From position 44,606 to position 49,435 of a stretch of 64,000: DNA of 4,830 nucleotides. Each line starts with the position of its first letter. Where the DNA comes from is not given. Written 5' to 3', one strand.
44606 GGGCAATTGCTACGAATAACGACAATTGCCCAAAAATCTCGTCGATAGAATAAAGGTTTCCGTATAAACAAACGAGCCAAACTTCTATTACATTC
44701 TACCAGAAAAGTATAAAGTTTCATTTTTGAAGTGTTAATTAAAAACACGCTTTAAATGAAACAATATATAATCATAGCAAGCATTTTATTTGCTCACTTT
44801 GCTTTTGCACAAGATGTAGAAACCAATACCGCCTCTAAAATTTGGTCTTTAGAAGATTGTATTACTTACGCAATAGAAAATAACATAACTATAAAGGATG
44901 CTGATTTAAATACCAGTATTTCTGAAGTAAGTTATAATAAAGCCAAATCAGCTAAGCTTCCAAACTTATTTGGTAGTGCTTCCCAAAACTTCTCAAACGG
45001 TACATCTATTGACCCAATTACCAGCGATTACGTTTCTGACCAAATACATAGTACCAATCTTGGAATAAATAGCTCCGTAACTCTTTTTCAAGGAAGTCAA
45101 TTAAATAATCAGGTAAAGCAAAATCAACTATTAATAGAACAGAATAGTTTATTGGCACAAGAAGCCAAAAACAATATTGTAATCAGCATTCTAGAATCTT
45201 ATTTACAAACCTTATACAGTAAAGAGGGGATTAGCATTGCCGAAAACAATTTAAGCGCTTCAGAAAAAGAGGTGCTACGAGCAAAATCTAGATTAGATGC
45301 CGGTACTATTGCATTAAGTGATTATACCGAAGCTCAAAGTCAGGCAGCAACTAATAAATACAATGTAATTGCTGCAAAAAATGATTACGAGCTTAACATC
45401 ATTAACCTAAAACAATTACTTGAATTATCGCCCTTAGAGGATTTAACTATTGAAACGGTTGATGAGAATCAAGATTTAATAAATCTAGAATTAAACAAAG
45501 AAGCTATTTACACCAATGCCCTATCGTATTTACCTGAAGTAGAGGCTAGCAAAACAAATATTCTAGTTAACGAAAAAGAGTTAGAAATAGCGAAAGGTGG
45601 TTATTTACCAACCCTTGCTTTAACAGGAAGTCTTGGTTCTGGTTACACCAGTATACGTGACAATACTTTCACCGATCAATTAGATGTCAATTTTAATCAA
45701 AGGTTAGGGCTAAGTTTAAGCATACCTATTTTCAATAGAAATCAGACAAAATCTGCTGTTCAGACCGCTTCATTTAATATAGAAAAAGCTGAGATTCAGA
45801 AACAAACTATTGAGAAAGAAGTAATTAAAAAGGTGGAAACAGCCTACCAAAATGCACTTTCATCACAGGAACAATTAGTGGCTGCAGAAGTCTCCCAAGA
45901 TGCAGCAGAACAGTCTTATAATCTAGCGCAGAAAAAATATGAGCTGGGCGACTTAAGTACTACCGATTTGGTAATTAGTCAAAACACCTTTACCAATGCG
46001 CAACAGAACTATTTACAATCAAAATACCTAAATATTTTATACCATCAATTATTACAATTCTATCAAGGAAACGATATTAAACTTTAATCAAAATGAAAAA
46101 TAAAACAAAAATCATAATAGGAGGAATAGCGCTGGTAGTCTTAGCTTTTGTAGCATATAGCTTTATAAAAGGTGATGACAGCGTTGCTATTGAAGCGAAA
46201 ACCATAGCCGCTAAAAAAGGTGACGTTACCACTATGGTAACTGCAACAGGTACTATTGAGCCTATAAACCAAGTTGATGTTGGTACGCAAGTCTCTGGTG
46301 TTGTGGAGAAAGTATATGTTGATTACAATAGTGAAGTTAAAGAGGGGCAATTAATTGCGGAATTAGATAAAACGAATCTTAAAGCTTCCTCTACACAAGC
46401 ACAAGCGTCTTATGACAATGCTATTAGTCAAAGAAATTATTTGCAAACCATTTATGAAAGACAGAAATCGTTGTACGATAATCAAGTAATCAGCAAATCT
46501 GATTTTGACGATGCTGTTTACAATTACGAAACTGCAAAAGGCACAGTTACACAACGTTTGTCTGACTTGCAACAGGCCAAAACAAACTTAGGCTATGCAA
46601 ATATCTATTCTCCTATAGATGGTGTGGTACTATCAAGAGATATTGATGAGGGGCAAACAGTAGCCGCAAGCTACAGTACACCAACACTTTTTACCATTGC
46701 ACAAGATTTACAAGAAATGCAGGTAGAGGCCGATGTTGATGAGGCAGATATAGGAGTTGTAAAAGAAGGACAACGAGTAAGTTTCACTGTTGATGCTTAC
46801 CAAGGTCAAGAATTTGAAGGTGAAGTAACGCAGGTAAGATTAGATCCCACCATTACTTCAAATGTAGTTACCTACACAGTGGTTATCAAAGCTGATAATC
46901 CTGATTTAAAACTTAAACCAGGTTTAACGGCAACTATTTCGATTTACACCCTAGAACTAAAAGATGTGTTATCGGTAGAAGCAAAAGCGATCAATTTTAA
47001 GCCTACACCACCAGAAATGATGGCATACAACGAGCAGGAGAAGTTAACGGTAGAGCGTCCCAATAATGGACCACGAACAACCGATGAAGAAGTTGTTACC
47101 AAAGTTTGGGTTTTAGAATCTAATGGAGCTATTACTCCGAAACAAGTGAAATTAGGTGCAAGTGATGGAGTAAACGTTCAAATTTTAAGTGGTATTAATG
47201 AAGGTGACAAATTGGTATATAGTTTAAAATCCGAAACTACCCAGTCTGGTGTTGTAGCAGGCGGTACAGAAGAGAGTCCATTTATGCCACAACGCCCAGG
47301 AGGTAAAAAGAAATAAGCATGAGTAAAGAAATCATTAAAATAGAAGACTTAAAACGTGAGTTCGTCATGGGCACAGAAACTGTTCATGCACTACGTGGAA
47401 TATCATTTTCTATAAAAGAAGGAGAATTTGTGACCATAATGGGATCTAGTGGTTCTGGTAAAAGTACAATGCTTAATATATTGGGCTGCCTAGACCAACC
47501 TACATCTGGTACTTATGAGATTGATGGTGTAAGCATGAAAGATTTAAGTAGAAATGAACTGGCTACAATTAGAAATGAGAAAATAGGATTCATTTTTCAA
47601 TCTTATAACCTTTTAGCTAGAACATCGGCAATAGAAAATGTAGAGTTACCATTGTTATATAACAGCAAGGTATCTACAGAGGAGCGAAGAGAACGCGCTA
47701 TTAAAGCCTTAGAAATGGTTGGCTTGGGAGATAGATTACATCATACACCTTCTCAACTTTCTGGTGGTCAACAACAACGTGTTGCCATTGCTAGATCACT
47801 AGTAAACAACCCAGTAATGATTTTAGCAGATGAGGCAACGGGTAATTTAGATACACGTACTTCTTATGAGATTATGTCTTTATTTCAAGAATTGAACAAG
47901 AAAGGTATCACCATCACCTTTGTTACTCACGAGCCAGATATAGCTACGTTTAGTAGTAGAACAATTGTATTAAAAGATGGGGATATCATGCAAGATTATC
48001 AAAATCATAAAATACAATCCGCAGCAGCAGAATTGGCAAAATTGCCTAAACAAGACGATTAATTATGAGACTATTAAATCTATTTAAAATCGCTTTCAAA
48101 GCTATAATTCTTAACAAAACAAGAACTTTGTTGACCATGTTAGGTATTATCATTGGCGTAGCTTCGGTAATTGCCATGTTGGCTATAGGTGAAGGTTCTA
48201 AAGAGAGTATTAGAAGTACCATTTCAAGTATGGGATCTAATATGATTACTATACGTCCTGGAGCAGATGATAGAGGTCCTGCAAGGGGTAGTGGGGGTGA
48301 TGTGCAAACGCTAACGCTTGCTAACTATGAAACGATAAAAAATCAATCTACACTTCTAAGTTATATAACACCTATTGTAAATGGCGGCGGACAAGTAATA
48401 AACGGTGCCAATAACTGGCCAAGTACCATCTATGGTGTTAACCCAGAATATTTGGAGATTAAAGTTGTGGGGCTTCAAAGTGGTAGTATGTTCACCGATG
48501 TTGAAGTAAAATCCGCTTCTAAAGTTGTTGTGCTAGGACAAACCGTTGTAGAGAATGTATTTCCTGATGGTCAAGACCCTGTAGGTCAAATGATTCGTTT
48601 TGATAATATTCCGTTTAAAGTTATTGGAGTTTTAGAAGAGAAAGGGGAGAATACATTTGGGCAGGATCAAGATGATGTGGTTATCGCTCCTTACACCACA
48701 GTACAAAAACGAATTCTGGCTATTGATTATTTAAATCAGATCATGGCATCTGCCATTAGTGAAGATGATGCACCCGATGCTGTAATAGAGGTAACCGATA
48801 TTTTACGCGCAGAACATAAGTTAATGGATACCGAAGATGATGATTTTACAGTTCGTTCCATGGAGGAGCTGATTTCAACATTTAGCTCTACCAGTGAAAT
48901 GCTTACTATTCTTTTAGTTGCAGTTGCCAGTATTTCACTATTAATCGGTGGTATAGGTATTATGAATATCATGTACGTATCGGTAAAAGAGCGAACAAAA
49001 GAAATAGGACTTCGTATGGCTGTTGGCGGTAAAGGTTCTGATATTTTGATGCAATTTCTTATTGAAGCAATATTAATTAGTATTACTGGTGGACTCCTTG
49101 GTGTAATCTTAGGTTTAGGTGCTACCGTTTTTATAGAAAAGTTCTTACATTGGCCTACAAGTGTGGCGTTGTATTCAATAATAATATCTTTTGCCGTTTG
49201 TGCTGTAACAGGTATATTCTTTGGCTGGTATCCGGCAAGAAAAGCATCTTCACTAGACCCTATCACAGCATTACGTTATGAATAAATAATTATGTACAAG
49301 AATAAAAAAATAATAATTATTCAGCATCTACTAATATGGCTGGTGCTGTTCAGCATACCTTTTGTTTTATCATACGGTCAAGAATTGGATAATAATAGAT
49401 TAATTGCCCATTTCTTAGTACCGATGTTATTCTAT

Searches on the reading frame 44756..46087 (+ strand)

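Call 71: search_protein_families(library=pfam, proteins=[window:44756-46087:+], max_evalue=0.00001)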
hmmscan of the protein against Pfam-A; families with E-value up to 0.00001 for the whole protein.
window:44756-46087:+ (443 aa): 1 family
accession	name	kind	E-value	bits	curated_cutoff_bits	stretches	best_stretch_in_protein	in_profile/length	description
PF02321.23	OEP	-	5.2e-55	186.6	22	2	250-433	3-183/187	Outer membrane efflux protein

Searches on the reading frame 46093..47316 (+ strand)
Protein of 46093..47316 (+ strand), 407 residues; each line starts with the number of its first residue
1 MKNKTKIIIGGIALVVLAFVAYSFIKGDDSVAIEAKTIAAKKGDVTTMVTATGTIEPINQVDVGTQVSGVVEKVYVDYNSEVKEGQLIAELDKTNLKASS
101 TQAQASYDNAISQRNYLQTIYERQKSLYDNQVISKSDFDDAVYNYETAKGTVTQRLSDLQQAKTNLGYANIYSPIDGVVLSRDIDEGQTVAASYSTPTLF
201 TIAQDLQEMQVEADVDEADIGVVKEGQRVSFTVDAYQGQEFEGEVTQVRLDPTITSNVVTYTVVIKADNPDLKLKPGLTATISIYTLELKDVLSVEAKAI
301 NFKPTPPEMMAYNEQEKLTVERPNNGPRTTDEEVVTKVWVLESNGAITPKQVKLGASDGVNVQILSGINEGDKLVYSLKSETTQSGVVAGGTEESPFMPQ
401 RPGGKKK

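Call 71: search_protein_families(library=pfam, proteins=[window:46093-47316:+], max_evalue=0.00001)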
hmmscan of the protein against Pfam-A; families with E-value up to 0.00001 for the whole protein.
window:46093-47316:+ (407 aa): 2 families
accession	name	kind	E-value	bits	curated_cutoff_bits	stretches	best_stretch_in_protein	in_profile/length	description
PF16576.10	HlyD_D23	-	3.2e-28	98.9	30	1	47-280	4-214/214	Barrel-sandwich domain of CusB or HlyD membrane-fusion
PF13437.12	HlyD_3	-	6.3e-18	65.9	22.2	1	171-277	2-106/106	HlyD family secretion protein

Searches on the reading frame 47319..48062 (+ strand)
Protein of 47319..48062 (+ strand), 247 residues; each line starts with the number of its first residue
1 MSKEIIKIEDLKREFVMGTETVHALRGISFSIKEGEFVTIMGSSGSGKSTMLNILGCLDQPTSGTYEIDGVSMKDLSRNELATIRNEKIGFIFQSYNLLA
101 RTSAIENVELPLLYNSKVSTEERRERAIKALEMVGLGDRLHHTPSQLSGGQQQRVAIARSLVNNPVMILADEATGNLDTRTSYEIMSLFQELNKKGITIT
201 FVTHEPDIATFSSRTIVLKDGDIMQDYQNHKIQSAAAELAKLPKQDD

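Call 71: search_protein_families(library=pfam, proteins=[window:47319-48062:+], max_evalue=0.00001)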
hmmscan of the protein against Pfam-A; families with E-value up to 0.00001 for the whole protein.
window:47319-48062:+ (247 aa): 1 family
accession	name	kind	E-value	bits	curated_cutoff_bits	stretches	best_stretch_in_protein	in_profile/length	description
PF00005.33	ABC_tran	-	1e-33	117.2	25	1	25-174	1-136/137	ABC transporter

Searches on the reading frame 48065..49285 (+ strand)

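Call 71: search_protein_families(library=pfam, proteins=[window:48065-49285:+], max_evalue=0.00001)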
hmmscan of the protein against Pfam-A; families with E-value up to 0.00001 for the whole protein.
window:48065-49285:+ (406 aa): 2 families
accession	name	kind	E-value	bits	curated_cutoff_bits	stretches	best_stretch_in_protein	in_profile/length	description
PF12704.14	MacB_PCD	-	8.4e-49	167.1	27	1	21-244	1-205/207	MacB-like periplasmic core domain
PF02687.27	FtsX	-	7.1e-18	65.2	25.5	1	286-399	2-120/120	FtsX-like permease C-terminal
